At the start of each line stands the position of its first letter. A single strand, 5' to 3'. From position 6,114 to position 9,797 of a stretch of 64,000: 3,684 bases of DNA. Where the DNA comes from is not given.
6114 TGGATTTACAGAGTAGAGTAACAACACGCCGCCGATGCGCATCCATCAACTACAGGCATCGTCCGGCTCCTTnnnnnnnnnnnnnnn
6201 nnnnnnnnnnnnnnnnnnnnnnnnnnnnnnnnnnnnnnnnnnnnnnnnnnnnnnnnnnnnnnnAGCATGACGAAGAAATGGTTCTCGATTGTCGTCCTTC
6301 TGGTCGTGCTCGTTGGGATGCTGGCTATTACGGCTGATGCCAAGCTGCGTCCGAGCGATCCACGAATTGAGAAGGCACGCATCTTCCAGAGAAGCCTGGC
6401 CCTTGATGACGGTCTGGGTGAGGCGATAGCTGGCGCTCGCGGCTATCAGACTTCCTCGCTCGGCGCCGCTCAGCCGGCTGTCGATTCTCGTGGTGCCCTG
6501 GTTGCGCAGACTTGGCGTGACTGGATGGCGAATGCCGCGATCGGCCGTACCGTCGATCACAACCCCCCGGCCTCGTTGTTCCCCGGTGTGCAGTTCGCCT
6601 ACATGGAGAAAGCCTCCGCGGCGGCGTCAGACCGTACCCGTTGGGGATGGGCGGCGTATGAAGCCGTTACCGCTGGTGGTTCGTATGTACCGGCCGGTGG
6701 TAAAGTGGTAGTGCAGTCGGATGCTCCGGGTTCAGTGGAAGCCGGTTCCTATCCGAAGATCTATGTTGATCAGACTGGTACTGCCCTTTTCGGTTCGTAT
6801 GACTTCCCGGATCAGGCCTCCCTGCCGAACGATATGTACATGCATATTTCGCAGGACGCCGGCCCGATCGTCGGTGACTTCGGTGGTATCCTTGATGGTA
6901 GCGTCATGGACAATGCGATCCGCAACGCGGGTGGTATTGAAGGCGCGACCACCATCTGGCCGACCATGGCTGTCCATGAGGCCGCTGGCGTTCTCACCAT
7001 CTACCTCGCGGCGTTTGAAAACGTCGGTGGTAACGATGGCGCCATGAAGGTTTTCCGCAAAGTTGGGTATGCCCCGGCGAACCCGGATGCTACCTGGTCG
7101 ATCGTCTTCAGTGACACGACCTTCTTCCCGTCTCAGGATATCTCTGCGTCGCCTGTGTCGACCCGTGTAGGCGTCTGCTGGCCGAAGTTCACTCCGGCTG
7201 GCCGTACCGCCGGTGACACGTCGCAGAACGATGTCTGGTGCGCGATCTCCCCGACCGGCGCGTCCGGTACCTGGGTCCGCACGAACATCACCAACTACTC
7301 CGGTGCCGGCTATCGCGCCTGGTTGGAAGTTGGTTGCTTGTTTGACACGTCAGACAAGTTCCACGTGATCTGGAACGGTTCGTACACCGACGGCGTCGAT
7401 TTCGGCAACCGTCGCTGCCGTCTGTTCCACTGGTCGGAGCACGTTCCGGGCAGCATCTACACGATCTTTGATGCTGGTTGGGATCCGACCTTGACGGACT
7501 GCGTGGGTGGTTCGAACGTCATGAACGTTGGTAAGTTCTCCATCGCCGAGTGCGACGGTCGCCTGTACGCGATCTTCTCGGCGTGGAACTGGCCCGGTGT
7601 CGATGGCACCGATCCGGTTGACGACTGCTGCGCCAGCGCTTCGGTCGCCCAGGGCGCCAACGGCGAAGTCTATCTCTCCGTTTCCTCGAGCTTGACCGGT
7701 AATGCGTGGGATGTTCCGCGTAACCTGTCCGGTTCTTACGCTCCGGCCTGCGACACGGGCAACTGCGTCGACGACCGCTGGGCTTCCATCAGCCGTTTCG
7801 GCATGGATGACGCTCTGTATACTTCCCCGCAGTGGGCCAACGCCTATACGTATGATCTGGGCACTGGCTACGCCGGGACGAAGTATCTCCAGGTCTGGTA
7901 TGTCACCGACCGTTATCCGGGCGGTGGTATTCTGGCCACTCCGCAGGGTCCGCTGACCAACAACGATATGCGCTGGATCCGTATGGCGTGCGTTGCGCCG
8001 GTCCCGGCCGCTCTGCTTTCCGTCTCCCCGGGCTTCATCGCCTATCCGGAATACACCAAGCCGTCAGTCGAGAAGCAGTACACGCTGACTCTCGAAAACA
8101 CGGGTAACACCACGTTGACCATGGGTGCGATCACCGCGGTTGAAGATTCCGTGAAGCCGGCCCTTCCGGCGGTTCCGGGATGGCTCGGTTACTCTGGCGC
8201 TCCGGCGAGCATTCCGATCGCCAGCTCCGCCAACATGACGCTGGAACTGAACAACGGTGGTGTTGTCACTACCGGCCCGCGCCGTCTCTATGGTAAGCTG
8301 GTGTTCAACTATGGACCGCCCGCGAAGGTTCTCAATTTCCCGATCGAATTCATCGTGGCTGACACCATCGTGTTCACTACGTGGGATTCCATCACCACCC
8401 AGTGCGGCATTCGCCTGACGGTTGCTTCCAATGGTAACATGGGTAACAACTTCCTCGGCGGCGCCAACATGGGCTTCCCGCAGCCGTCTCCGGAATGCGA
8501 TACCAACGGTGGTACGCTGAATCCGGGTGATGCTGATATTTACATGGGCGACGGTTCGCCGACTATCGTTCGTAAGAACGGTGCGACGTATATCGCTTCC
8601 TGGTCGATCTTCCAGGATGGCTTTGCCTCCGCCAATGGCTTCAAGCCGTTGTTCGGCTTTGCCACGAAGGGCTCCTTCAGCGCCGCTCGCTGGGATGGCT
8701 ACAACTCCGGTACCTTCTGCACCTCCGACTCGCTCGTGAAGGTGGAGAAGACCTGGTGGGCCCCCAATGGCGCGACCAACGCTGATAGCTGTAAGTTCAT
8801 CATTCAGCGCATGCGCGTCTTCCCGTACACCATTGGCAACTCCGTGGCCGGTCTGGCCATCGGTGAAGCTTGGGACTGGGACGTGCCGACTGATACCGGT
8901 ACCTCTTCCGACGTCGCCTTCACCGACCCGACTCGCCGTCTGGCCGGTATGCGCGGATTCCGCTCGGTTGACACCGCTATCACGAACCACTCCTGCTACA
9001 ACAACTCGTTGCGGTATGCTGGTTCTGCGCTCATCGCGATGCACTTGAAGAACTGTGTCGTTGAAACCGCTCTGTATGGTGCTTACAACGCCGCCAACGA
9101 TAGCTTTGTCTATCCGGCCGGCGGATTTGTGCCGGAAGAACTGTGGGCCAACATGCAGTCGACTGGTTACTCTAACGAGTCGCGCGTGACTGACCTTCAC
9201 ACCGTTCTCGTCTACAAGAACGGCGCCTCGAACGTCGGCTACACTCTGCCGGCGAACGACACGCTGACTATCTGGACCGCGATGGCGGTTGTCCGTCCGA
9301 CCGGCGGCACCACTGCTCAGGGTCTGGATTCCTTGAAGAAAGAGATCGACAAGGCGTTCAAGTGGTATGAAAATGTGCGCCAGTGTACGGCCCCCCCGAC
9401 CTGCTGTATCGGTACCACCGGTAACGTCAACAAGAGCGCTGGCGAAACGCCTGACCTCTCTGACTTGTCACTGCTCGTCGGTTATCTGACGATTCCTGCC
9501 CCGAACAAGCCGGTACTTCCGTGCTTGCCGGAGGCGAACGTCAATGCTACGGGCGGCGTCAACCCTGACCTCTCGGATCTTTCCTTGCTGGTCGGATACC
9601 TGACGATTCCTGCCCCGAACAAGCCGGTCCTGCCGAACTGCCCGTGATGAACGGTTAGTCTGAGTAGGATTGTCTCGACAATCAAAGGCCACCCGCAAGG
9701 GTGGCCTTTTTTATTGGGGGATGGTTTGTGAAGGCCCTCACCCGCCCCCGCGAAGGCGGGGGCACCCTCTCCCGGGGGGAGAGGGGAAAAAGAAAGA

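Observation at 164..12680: Three consecutive secreted-protein genes, each with its own terminator, all end in dockerin-like modules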

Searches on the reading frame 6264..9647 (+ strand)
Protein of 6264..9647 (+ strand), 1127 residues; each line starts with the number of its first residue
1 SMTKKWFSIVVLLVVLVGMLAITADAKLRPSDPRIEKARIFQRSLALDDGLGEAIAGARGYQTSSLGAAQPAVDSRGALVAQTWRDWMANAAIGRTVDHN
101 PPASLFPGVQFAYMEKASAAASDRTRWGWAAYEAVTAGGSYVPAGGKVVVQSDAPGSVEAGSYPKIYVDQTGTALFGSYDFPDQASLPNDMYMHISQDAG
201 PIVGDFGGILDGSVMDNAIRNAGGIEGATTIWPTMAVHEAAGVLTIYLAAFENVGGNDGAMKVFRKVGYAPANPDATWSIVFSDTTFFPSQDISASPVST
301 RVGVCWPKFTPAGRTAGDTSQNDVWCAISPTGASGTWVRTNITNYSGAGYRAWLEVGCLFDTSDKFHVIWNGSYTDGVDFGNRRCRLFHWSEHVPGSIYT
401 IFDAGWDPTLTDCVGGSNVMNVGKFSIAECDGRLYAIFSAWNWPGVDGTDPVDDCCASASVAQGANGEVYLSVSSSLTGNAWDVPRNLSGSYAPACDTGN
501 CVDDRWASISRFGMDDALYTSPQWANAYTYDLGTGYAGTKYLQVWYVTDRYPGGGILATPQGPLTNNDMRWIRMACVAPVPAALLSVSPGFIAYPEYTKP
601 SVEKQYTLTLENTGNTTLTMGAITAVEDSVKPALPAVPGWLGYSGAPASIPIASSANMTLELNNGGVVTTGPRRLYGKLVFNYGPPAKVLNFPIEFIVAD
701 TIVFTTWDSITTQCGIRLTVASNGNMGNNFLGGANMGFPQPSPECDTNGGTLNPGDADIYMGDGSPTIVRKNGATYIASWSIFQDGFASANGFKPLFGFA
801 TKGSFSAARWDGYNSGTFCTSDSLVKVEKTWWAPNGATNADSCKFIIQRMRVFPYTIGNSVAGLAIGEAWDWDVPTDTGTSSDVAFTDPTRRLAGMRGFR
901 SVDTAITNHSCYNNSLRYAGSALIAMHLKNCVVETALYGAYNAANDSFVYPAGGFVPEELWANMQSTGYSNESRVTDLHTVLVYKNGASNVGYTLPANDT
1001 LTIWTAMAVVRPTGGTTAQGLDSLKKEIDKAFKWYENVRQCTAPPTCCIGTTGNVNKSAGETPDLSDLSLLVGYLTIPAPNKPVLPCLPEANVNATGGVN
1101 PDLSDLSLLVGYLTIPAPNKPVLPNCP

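Call 3: search_protein_families(library=pfam, proteins=[window:6264-9647:+], max_evalue=0.1)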
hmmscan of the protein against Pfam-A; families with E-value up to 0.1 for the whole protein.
window:6264-9647:+ (1127 aa): 0 families

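Call 9: search_protein_families(library=ncbifam, proteins=[window:6264-9647:+], max_evalue=1)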
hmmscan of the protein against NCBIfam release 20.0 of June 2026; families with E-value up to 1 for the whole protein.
window:6264-9647:+ (1127 aa): 0 families

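Call 49: search_solved_structures(query=window:6264-9647:+, max_evalue=1)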
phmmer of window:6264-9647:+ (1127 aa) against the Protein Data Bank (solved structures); distinct sequences matched with E-value up to 1: 4.
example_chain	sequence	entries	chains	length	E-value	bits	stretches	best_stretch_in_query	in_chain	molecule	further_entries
28je_F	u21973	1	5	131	0.23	12.1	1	563-644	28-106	VHH017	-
8jkf_H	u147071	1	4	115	0.3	11.8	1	552-652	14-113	the heavy chain of antibody 3G2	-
4zza_A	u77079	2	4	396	0.62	10.7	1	257-328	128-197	Sugar binding protein of ABC transporter system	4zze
4zs9_A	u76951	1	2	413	0.66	10.6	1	258-328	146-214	Sugar binding protein of ABC transporter system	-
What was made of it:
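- Tried and rejected: Protein 2 body against PDB sequences: nothing (call 49).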

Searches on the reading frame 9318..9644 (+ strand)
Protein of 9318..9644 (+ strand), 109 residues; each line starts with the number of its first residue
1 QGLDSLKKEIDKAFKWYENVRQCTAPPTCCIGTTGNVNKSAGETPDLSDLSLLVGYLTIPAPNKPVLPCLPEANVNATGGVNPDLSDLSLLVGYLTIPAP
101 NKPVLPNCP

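Call 4: search_protein_families(library=pfam, proteins=[window:9360-9644:+], max_evalue=10)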
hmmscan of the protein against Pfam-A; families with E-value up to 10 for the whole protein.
seq(95 aa): 0 families
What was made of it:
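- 9402..9644 (+): Tail 2: four-Cys 'CC-type' dockerin variant, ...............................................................-stop. Both loops are 2 residues longer than the canonical loop. No Pfam hit (call 4).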

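Call 9: search_protein_families(library=ncbifam, proteins=[window:9360-9644:+], max_evalue=1)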
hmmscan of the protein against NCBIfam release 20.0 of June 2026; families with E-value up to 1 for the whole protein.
seq(95 aa): 0 families

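Call 11: find_homologous_proteins(query=window:9318-9644:+, max_evalue=0.001)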
Query seq(109 aa) (109 aa): 24 proteins with E <= 0.001 among 45 candidates.
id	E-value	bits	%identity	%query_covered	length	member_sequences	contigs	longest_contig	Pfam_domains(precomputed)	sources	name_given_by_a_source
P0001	9.8e-34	134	67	99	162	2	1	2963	-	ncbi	-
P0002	6.0e-33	131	65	100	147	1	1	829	-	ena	-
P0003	3.5e-28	116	61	94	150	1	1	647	PF00404.25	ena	-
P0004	1.7e-26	110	72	75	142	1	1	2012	-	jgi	jgi:hypothetical protein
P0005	1.1e-25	108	56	98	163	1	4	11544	-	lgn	-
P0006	3.5e-25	106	65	78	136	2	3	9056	-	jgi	jgi:hypothetical protein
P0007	1.6e-24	104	53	98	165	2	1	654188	-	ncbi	-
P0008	2.2e-24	103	58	92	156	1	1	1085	-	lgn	-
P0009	6.7e-24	102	57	89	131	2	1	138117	-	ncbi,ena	-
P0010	3.3e-23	100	65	75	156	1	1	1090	PF13715.13,PF13620.13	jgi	jgi:hypothetical protein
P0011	3.8e-23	100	66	75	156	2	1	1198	PF13715.13,PF13620.13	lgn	-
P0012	5.9e-23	99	66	75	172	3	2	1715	PF13620.13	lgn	-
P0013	8.8e-23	98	66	75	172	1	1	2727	PF13620.13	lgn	-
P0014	9.5e-23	98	65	75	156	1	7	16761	PF13715.13,PF13620.13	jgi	jgi:hypothetical protein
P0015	3.6e-22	96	56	99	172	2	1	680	-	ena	-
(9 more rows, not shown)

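Call 14: find_encoding_contigs(protein=P0007, flank=6000, max_places=3)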
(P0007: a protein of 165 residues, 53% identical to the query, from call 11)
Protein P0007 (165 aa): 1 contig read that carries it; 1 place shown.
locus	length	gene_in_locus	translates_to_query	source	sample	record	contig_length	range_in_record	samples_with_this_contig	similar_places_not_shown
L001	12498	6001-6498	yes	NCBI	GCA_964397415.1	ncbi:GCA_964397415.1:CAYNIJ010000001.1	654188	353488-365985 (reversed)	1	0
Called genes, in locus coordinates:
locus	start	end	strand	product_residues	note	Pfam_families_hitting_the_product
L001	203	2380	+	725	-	-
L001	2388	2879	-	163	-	PF00903:Glyoxalase, PF22677:Ble-like_N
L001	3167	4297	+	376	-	PF09699:Paired_CXXCH_1 (faint), PF14522:Cytochrome_C7 (faint)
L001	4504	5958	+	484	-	PF13884:Peptidase_S74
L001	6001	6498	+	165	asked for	-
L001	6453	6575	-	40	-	-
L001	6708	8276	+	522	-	PF13884:Peptidase_S74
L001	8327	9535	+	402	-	-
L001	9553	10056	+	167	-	-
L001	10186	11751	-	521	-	PF12072:RNase_Y_N, PF00013:KH_1 (weak), PF01966:HD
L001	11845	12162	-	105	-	PF05164:ZapA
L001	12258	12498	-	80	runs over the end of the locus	-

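Call 45: search_protein_families(library=pfam, alignment_id=A4, max_evalue=0.00001)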
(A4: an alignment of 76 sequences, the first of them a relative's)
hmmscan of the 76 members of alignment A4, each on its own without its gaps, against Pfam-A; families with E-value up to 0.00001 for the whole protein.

A. member 1, L001:5977-6495:+ (173 aa): 0 families

B. families by the number of members that match (of 76 scanned): 38 families (the first 25 are shown)
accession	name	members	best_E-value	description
PF02412.23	TSP_3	15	2.7e-46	Thrombospondin type 3 repeat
PF13517.12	FG-GAP_3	6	8.5e-51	FG-GAP-like repeat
PF01839.29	FG-GAP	5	1.9e-31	FG-GAP repeat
PF25778.1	DUF7948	4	4.3e-65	Domain of unknown function (DUF7948)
PF06739.17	SBBP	4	3.2e-44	Beta-propeller repeat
PF25470.1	DUF7901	3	1.5e-49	Domain of unknown function (DUF7901)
PF08309.17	LVIVD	3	1.8e-20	LVIVD repeat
PF13088.12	BNR_2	3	8.2e-11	BNR repeat-like domain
PF02012.26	BNR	3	6.1e-08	BNR/Asp-box repeat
PF02868.21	Peptidase_M4_C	2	1.2e-37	Thermolysin metallopeptidase, alpha-helical domain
PF09471.16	Peptidase_M64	2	2.4e-35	IgA Peptidase M64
PF01447.24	Peptidase_M4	2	4.6e-33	Thermolysin metallopeptidase, catalytic domain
PF07593.17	UnbV_ASPIC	2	8.4e-22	ASPIC and UnbV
PF17164.10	DUF5122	2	7.1e-19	Domain of unknown function (DUF5122) beta-propeller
PF12768.13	Rax2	2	8.6e-18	Rax2 C-terminal beta propeller domain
PF00404.24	Dockerin_1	2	6.8e-08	Dockerin type I domain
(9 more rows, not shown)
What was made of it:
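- The bodies are extracellular types: TSP3, FG-GAP, beta-propellers, and peptidases M4, M64, C25 and S8 (call 45). The carriers have diverse secreted bodies (call 45). The TSP3 repeats common in carrier proteins are themselves Ca-binding (call 45).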
